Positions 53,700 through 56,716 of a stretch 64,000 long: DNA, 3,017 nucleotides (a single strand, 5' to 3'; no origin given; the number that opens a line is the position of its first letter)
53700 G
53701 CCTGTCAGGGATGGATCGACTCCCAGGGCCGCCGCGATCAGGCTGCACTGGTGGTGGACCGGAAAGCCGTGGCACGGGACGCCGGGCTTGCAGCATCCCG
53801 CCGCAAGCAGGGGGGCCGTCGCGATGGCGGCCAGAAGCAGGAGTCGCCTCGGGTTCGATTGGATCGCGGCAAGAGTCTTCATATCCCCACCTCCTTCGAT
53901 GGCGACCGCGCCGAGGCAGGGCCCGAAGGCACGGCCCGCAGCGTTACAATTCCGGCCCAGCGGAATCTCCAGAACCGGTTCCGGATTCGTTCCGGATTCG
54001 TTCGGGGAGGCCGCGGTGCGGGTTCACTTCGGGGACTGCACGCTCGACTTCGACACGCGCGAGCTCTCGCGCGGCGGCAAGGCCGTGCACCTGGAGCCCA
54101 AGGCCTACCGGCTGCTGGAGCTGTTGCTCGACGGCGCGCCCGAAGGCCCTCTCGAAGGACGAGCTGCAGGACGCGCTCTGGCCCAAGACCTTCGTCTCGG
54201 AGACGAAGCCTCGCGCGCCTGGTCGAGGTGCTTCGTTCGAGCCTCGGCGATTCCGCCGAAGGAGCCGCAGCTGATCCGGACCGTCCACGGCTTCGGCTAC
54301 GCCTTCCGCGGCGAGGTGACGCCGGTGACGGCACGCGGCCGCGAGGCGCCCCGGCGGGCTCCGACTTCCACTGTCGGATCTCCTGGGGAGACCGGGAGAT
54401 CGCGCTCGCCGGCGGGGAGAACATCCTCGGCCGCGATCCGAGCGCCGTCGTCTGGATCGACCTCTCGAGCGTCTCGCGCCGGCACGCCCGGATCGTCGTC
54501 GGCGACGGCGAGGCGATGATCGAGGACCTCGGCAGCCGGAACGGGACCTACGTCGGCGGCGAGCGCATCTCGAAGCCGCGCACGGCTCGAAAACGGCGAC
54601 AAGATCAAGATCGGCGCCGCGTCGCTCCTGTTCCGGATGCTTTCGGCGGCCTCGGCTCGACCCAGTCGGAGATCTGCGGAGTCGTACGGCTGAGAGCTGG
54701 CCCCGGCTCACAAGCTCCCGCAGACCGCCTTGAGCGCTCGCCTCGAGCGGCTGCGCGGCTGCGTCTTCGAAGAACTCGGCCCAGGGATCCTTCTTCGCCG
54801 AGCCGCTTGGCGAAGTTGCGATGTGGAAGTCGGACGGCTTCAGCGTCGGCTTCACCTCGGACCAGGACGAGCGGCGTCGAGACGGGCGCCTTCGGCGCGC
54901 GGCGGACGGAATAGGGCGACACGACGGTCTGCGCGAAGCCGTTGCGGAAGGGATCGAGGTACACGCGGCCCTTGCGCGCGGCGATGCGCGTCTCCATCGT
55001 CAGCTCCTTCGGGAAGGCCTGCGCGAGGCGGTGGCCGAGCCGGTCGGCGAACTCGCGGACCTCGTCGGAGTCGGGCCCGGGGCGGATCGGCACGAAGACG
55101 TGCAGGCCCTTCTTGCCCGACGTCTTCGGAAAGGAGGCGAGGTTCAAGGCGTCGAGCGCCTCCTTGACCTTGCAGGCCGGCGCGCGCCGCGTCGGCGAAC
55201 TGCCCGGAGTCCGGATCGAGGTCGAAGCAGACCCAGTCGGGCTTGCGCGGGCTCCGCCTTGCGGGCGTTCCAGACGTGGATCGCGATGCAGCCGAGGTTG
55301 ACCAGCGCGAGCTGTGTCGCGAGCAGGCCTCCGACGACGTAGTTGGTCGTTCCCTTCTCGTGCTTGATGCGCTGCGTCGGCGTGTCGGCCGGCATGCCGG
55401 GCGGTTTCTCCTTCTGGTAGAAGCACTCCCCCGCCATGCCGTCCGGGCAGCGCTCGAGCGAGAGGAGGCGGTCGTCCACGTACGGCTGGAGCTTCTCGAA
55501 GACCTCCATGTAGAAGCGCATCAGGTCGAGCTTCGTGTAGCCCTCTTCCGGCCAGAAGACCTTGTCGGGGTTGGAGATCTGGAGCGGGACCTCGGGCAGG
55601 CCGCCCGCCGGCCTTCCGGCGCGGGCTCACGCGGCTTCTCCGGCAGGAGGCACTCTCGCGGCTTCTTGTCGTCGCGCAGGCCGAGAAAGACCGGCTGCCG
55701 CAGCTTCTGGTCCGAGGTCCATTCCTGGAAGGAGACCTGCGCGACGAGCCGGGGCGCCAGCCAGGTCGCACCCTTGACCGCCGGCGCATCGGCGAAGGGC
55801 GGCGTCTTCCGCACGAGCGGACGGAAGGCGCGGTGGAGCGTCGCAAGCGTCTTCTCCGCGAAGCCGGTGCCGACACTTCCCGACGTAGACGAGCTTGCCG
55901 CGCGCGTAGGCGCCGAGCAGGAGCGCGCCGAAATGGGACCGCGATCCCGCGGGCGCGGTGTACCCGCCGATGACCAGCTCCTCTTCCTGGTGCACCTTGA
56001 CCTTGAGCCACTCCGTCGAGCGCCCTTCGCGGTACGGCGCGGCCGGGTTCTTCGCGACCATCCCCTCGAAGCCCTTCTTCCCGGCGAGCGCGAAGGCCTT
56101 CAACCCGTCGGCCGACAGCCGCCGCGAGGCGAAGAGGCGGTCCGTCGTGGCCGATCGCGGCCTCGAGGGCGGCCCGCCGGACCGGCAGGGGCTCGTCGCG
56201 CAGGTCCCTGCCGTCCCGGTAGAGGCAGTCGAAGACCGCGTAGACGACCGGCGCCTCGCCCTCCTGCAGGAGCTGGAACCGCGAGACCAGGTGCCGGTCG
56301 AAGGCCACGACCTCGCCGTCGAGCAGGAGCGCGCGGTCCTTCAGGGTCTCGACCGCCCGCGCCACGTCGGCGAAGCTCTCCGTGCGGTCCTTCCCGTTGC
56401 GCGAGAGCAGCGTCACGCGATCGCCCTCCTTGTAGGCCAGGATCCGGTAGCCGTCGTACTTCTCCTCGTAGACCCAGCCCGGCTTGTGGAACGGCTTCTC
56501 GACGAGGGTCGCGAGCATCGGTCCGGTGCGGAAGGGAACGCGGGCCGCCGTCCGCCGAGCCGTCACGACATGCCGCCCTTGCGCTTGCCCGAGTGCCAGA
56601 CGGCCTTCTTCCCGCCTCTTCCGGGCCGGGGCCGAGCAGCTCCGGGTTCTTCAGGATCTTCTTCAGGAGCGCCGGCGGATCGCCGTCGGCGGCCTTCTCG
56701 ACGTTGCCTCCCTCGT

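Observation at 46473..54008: Shared 68-nt promoter/leader element with 11-bp-phased TCCGGA repeats upstream of a Ser/Thr kinase gene and of a wHTH-FHA regulator gene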

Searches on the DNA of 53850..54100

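Call 26: search_rna_families(source=window, start=53850, end=54100, threshold=evalue, max_evalue=10)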
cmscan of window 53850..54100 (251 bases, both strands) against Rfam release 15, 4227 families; matches with E-value up to 10: 2.
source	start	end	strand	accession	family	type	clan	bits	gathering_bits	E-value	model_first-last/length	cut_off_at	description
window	54029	54088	+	RF03143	S15-Halobacteria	Cis-reg; leader;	CL00121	15.4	49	1.2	1-66/66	no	S15-Halobacteria ribosomal protein leader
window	54069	54088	+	RF01519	CC0196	Gene; sRNA;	-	11.2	35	3.8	35-54/58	no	Caulobacter sRNA CC0196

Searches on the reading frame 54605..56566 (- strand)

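Call 12: search_protein_families(library=pfam, proteins=[window:54605-56566:-], max_evalue=0.01)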
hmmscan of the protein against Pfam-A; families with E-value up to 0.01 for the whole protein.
window:54605-56566:- (653 aa): 5 families
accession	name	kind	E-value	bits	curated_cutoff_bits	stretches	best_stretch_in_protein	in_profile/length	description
PF21686.3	LigD_Prim-Pol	-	2e-34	119.7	27.4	1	463-591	121-249/254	LigD, primase-polymerase domain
PF01068.26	DNA_ligase_A_M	-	4.4e-23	82.5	26.2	1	16-139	1-147/204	ATP dependent DNA ligase domain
PF01896.25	DNA_primase_S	-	0.00089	20.1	26.8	1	470-566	34-161/163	DNA primase small subunit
PF09414.15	RNA_ligase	-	0.0042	17.7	27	1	31-115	3-97/171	RNA ligase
PF01331.24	mRNA_cap_enzyme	-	0.005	17.1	29.6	1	34-137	21-120/194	mRNA capping enzyme, catalytic domain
